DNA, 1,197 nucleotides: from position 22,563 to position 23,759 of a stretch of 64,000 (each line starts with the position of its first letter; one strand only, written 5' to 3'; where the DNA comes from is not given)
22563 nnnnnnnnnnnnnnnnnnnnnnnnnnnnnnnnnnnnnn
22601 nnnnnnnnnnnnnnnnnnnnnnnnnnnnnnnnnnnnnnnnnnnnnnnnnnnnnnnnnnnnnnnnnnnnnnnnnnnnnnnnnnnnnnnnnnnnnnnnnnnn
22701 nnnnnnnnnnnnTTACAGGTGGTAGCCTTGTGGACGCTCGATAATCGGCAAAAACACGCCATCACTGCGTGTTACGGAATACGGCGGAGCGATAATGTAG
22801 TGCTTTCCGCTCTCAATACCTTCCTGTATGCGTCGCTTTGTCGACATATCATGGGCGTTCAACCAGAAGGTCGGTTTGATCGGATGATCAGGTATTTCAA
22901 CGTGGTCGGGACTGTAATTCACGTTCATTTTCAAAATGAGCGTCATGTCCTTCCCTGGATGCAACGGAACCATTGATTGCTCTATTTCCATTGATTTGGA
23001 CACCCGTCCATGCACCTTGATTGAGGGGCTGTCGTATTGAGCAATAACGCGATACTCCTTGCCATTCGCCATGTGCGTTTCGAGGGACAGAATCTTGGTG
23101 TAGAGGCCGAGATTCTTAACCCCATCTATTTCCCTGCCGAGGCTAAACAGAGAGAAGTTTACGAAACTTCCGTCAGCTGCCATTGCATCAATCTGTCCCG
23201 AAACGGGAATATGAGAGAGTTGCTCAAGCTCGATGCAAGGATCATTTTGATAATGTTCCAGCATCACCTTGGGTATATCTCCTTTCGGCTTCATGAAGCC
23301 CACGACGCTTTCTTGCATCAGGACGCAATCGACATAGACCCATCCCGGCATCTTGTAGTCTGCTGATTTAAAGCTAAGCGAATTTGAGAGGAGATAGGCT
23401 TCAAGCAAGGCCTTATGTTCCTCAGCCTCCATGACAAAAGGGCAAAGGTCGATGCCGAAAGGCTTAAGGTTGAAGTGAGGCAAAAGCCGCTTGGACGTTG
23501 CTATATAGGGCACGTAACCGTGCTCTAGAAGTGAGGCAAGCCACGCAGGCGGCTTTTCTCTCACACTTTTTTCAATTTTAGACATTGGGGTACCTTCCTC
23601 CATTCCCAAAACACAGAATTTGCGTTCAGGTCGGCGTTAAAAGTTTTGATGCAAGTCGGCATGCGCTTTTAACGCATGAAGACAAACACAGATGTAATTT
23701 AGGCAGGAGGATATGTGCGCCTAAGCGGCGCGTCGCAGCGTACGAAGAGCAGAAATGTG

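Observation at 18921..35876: Orphan enzyme cluster combining ArgG/ArgH-type ureido-to-guanidino chemistry, two guanidino-modifying enzymes, two AsnB-like amidoligases and a GCS2-like ligase, inside a defence island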

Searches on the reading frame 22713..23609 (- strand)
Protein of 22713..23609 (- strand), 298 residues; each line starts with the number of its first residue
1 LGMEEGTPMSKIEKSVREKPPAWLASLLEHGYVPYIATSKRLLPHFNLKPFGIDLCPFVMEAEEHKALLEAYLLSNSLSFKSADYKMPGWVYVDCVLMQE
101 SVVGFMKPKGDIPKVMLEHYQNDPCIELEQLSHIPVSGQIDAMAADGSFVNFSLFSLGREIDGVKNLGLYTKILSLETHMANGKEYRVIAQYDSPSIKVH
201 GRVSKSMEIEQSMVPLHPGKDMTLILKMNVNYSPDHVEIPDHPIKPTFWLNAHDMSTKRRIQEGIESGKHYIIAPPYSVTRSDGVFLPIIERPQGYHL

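Call 3: search_protein_families(library=pfam, proteins=[window:22713-23609:-], max_evalue=0.01)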
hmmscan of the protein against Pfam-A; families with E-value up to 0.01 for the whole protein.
window:22713-23609:- (298 aa): 0 families

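Call 9: search_protein_families(library=ncbifam, proteins=[window:22713-23609:-], max_evalue=0.001)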
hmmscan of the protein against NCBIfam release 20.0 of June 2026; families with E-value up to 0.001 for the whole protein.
window:22713-23609:- (298 aa): 0 families

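Call 10: search_protein_families(library=padloc, proteins=[window:22713-23609:-], max_evalue=0.01)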
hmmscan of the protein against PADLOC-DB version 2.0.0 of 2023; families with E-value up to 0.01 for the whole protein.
window:22713-23609:- (298 aa): 0 families

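Call 13: find_homologous_proteins(query=window:22716-23585:-, max_evalue=0.001)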
Query seq(290 aa) (290 aa): 116 proteins with E <= 0.001 among 794 candidates.
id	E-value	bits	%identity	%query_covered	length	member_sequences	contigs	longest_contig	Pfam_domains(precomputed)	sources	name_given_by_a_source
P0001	7.9e-195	664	100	100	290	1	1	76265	-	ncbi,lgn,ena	-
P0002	6.1e-156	536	78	100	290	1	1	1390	-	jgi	jgi:hypothetical protein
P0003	7.9e-135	467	72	96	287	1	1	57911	-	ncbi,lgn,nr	ncbi:MAG: hypothetical protein PHX43_01025 [Alphaproteobacteria bacterium]|nr:hypothetical protein [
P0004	4.0e-125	435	68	97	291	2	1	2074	-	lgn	-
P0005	2.3e-114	400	61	100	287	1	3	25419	-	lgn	-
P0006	2.0e-97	344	54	96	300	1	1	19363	-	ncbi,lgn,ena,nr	ncbi:MAG TPA: hypothetical protein DCY07_02410 [Rhodospirillaceae bacterium]|nr:hypothetical protein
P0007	1.6e-94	335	51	98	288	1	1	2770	-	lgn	-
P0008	6.8e-92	326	53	95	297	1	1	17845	-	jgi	jgi:hypothetical protein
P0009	6.7e-91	323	53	95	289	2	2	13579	-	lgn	-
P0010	7.5e-91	323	55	96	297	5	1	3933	-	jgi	jgi:hypothetical protein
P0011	9.3e-91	322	52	96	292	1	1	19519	-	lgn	-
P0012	1.1e-90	322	55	93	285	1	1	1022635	-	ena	-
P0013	2.3e-90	321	54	95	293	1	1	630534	-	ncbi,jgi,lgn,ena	jgi:hypothetical protein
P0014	3.2e-90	321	56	96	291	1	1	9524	-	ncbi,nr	ncbi:MAG: hypothetical protein P4M15_10635 [Alphaproteobacteria bacterium]|nr:hypothetical protein [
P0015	4.5e-90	320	56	94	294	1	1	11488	-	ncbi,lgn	ncbi:MAG: hypothetical protein AB7H77_03955 [Bdellovibrionales bacterium]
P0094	3.9e-54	202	39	92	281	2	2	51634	-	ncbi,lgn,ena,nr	ncbi:MAG: hypothetical protein HRT94_06650 [Alphaproteobacteria bacterium]|nr:hypothetical protein [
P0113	6.7e-44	169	36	92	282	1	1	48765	-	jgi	jgi:hypothetical protein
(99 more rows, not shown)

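Call 14: find_encoding_contigs(protein=P0012, flank=10000, max_places=2)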
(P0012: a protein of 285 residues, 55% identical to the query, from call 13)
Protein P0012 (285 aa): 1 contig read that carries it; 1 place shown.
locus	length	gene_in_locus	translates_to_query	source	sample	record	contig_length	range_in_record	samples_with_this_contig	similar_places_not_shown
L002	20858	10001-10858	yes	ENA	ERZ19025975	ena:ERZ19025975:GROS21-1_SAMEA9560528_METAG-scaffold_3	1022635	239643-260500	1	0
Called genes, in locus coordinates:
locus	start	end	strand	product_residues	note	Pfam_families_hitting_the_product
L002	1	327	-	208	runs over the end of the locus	PF13640:2OG-FeII_Oxy_3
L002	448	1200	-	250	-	PF00027:cNMP_binding, PF13545:HTH_Crp_2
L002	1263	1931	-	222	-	PF13505:OMP_b-brl, PF03922:OmpW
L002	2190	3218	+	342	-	-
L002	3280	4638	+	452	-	PF00753:Lactamase_B, PF23023:Anti-Pycsar_Apyc1 (faint), PF12706:Lactamase_B_2, PF16661:Lactamase_B_6, PF10996:Beta-Casp, PF07521:RMMBL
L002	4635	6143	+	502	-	PF02885:Glycos_trans_3N, PF00591:Glycos_transf_3, PF07831:PYNP_C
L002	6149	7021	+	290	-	PF13793:Pribosyltran_N, PF00156:Pribosyltran, PF14572:Pribosyl_synth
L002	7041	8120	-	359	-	PF02423:OCD_Mu_crystall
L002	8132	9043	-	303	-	PF19420:DDAH_eukar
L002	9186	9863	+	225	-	PF13560:HTH_31 (weak), PF01381:HTH_3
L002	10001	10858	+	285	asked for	-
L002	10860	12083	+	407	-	PF00764:Arginosuc_synth, PF20979:Arginosuc_syn_C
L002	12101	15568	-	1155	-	PF07992:Pyr_redox_2 (weak), PF13434:Lys_Orn_oxgnase, PF13454:NAD_binding_9 (faint), PF13738:Pyr_redox_3 (weak), PF02311:AraC_binding (weak), PF07883:Cupin_2, PF09334:tRNA-synt_1g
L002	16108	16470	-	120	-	PF13467:RHH_4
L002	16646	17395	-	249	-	PF00121:TIM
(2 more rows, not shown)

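Call 15: find_encoding_contigs(protein=P0094, flank=10000, max_places=2)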
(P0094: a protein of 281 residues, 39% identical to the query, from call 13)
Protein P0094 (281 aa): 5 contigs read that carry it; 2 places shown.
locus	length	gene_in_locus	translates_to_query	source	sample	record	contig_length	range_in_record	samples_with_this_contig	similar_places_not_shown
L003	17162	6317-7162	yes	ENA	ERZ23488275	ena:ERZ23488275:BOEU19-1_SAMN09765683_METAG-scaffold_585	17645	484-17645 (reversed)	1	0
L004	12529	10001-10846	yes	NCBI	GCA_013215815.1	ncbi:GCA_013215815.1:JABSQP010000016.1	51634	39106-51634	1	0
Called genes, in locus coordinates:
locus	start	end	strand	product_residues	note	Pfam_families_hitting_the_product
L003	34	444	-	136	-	-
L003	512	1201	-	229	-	PF00687:Ribosomal_L1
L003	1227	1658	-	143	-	PF03946:Ribosomal_L11_N, PF00298:Ribosomal_L11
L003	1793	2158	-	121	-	-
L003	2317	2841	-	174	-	PF02357:NusG, PF00467:KOW (weak)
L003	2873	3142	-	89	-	PF00584:SecE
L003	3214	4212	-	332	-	PF04166:PdxA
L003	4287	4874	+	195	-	PF04893:Yip1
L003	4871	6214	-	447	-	PF00206:Lyase_1, PF14698:ASL_C2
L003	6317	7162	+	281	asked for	-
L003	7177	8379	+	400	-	PF00764:Arginosuc_synth, PF20979:Arginosuc_syn_C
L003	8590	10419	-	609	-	PF00009:GTP_EFTU, PF22042:EF-G_D2 (faint), PF03144:GTP_EFTU_D2, PF00679:EFG_C, PF21018:BipA_C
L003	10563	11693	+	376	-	PF07221:GlcNAc_2-epim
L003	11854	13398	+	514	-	PF01232:Mannitol_dh, PF08125:Mannitol_dh_C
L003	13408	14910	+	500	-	PF01232:Mannitol_dh, PF08125:Mannitol_dh_C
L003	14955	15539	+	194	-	-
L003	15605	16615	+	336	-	-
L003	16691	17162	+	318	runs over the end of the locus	PF00294:PfkB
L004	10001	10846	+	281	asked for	-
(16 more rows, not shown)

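Call 16: find_encoding_contigs(protein=P0113, flank=10000, max_places=2)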
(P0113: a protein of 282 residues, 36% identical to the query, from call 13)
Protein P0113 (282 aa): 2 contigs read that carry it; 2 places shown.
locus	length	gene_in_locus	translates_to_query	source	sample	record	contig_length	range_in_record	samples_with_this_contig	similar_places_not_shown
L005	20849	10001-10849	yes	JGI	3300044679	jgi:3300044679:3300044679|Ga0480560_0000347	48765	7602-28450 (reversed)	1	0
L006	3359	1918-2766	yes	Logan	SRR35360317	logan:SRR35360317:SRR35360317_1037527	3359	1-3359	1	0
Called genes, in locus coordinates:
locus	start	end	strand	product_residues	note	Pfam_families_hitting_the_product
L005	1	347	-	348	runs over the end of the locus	PF02706:Wzz (weak)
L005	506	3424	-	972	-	PF02563:Poly_export, PF10531:SLBB, PF22461:SLBB_2, PF10531:SLBB (weak)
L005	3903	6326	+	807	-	PF06082:YjbH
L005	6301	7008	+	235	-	PF11102:YjbF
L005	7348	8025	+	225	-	PF02397:Bac_transf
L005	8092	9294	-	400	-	-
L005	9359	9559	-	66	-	-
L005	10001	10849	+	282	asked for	-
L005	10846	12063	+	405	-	PF00764:Arginosuc_synth, PF20979:Arginosuc_syn_C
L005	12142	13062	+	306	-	PF10026:DUF2268, PF25594:GldB_lipo (weak)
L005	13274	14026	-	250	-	PF02517:Rce1-like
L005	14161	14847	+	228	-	-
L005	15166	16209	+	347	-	-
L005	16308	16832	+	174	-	PF13302:Acetyltransf_3, PF00583:Acetyltransf_1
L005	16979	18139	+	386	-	PF07732:Cu-oxidase_3, PF07731:Cu-oxidase_2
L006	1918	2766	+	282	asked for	-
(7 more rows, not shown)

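Call 18: find_encoding_contigs(protein=P0003, flank=10000, max_places=2)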
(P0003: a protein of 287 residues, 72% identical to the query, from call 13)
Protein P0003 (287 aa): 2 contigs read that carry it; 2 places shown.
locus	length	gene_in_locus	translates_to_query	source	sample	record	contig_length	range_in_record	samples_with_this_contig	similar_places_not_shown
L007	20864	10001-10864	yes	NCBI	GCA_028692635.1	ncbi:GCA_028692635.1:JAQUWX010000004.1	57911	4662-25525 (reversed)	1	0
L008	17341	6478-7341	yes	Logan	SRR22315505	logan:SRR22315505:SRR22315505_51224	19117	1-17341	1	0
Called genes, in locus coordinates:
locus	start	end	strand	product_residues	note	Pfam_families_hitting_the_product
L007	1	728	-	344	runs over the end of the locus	PF09924:LPG_synthase_C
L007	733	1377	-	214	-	PF01381:HTH_3 (weak)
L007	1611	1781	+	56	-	-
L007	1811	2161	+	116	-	-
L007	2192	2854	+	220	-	-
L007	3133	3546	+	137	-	-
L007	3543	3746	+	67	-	-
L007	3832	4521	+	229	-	PF01381:HTH_3, PF13560:HTH_31 (faint)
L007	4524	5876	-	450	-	PF00206:Lyase_1, PF14698:ASL_C2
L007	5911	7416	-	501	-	PF04107:GCS2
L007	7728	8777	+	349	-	PF19420:DDAH_eukar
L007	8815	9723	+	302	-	PF19420:DDAH_eukar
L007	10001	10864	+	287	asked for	-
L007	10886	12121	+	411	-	PF00764:Arginosuc_synth, PF20979:Arginosuc_syn_C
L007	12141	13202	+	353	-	PF01546:Peptidase_M20, PF07687:M20_dimer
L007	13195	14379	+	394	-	PF02784:Orn_Arg_deC_N, PF00278:Orn_DAP_Arg_deC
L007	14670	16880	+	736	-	PF01966:HD, PF04851:ResIII, PF00270:DEAD, PF22590:Cas3-like_C_2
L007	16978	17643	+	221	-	PF09704:Cas_Cas5d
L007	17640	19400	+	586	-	PF09709:Cas_Csd1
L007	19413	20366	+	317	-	PF05107:Cas_Cas7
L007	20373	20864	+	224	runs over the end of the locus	PF01930:Cas_Cas4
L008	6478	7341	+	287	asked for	-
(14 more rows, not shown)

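Call 19: find_encoding_contigs(protein=P0013, flank=10000, max_places=2)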
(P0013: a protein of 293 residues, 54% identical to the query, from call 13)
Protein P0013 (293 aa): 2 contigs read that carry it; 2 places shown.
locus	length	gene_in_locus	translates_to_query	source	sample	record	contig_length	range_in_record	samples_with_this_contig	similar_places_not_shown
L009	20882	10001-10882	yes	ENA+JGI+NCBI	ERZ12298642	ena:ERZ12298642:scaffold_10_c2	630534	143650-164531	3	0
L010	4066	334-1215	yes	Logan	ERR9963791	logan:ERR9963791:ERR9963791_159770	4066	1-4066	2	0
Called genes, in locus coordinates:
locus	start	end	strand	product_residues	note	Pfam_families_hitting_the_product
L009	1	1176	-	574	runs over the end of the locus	PF14849:YidC_periplas, PF02096:60KD_IMP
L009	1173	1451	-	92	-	PF01809:YidD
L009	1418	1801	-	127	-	PF00825:Ribonuclease_P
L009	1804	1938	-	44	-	PF00468:Ribosomal_L34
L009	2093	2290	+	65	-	-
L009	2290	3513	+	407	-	PF00162:PGK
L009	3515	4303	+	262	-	PF01061:ABC2_membrane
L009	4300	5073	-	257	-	PF00005:ABC_tran, PF13304:AAA_21 (faint)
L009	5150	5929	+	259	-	PF00106:adh_short, PF08659:KR, PF13561:adh_short_C2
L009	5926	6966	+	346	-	PF01734:Patatin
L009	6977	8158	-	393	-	PF13433:Peripla_BP_5, PF13458:Peripla_BP_6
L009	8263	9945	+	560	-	PF00005:ABC_tran, PF02463:SMC_N (faint), PF13476:AAA_23 (faint), PF13304:AAA_21 (faint), PF12848:ABC_tran_Xtn, PF00005:ABC_tran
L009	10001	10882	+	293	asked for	-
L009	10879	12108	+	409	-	PF00764:Arginosuc_synth, PF20979:Arginosuc_syn_C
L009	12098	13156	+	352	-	PF04389:Peptidase_M28 (weak), PF01546:Peptidase_M20, PF07687:M20_dimer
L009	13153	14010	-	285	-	PF00763:THF_DHG_CYH, PF02882:THF_DHG_CYH_C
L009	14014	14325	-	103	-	PF02325:CCB3_YggT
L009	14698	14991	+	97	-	-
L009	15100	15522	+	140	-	-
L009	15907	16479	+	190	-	PF01169:GDT1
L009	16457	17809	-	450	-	PF13393:tRNA-synt_His, PF00587:tRNA-synt_2b, PF03129:HGTP_anticodon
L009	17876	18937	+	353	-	PF01979:Amidohydro_1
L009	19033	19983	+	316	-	PF00437:T2SSE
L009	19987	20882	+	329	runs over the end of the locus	PF00437:T2SSE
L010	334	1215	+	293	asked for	-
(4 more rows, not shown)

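Call 22: search_solved_structures(query=A1, max_evalue=10)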
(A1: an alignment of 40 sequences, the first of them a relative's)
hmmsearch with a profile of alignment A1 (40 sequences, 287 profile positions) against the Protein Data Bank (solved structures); distinct sequences matched with E-value up to 10: 1.
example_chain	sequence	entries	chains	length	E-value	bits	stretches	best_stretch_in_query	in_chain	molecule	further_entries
8frf_A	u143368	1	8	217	0.27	13.8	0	5-37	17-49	RBL7_C2_3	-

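Call 26: find_related_loci(query=A1, collection=genome_contigs, flank=10000)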
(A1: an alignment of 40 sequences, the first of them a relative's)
Query A1 (290 aa) in genome_contigs; peptide patterns used: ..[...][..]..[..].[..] (x = any residue, [..] = any of these).
25 stretches matched a pattern; 21 encode a relative of the query (tblastn E <= 1e-3); 21 distinct loci.
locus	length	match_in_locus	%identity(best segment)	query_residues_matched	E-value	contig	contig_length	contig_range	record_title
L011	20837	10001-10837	72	6-284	1e-139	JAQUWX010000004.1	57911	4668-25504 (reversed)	MAG: Alphaproteobacteria bacterium isolate STD2_20 NODE_1813_length_57911_cov_24.426848_Sandtown_D2, whole genome shotgu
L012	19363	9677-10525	54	5-283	5e-104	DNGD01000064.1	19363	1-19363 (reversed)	MAG TPA_asm: Rhodospirillaceae bacterium isolate UBA8914 contig_117932, whole genome shotgun sequence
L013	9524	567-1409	56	6-283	3e-97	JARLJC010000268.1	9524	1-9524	MAG: Alphaproteobacteria bacterium isolate MAG_CA1 MetaCoAG_Bin_1_Anoxic_k141_1965117, whole genome shotgun sequence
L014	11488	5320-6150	56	11-283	5e-95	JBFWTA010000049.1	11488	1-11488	MAG: Bdellovibrionales bacterium isolate CA_2019_TPBF_36 NODE_23758_length_11488_cov_3.274360_TPBF, whole genome shotgun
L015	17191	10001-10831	49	9-283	6e-91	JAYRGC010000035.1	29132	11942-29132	MAG: Alphaproteobacteria bacterium isolate SH_SHASGE3bin.4 k141_907427, whole genome shotgun sequence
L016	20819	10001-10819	51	13-283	3e-90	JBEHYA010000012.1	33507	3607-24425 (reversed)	MAG: Pseudomonadota bacterium isolate ESF1.bin.113 NODE_1321_length_33507_cov_4.391673, whole genome shotgun sequence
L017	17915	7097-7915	53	13-283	1e-82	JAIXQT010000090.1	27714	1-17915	MAG: Proteobacteria bacterium isolate C4_MAG_00039 pond_C4_MAG_00039_000000000035, whole genome shotgun sequence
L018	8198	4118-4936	52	13-283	3e-81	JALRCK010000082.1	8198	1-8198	MAG: Deltaproteobacteria bacterium isolate HTM.30 NODE_82_length_8198_cov_3.425317, whole genome shotgun sequence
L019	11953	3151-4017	44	4-283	3e-79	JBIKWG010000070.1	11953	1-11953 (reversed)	MAG: Bdellovibrionota bacterium isolate ME2015-09-01_3300035663_group6_bin97 Rohwer_bin1187_scaffold_3871_c1, whole geno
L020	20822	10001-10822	42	15-283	1e-68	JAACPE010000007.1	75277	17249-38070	MAG: Alphaproteobacteria bacterium isolate CG_2015-02_44_15 CG_2015-02_curated_scaffold_144, whole genome shotgun sequen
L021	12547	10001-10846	38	2-281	3e-61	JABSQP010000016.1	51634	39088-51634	MAG: Alphaproteobacteria bacterium isolate DT_63 DT-Micavibrionaceae-1_16, whole genome shotgun sequence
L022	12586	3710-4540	40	15-281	6e-61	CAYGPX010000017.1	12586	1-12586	MAG TPA_asm: uncultured Rickettsiales bacterium isolate ERP117304_co1_228 genome assembly, contig: NODE_4772_length_1258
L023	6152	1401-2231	39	15-281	3e-60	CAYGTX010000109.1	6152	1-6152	MAG TPA_asm: uncultured Rickettsiales bacterium isolate ERP117304_co1_49 genome assembly, contig: NODE_10835_length_6152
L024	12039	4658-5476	37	15-281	5e-58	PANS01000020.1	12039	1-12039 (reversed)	MAG: Micavibrio sp. isolate SAT2594 MHASMcontig_1155003, whole genome shotgun sequence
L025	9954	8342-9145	38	15-283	1e-57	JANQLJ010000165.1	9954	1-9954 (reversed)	MAG: Alphaproteobacteria bacterium isolate PL25a_bin.56 k99_520396, whole genome shotgun sequence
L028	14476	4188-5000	35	16-284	1e-52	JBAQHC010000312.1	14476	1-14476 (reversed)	MAG: Alphaproteobacteria bacterium isolate MFD09810_ilm_asm_bin8 k127_120657, whole genome shotgun sequence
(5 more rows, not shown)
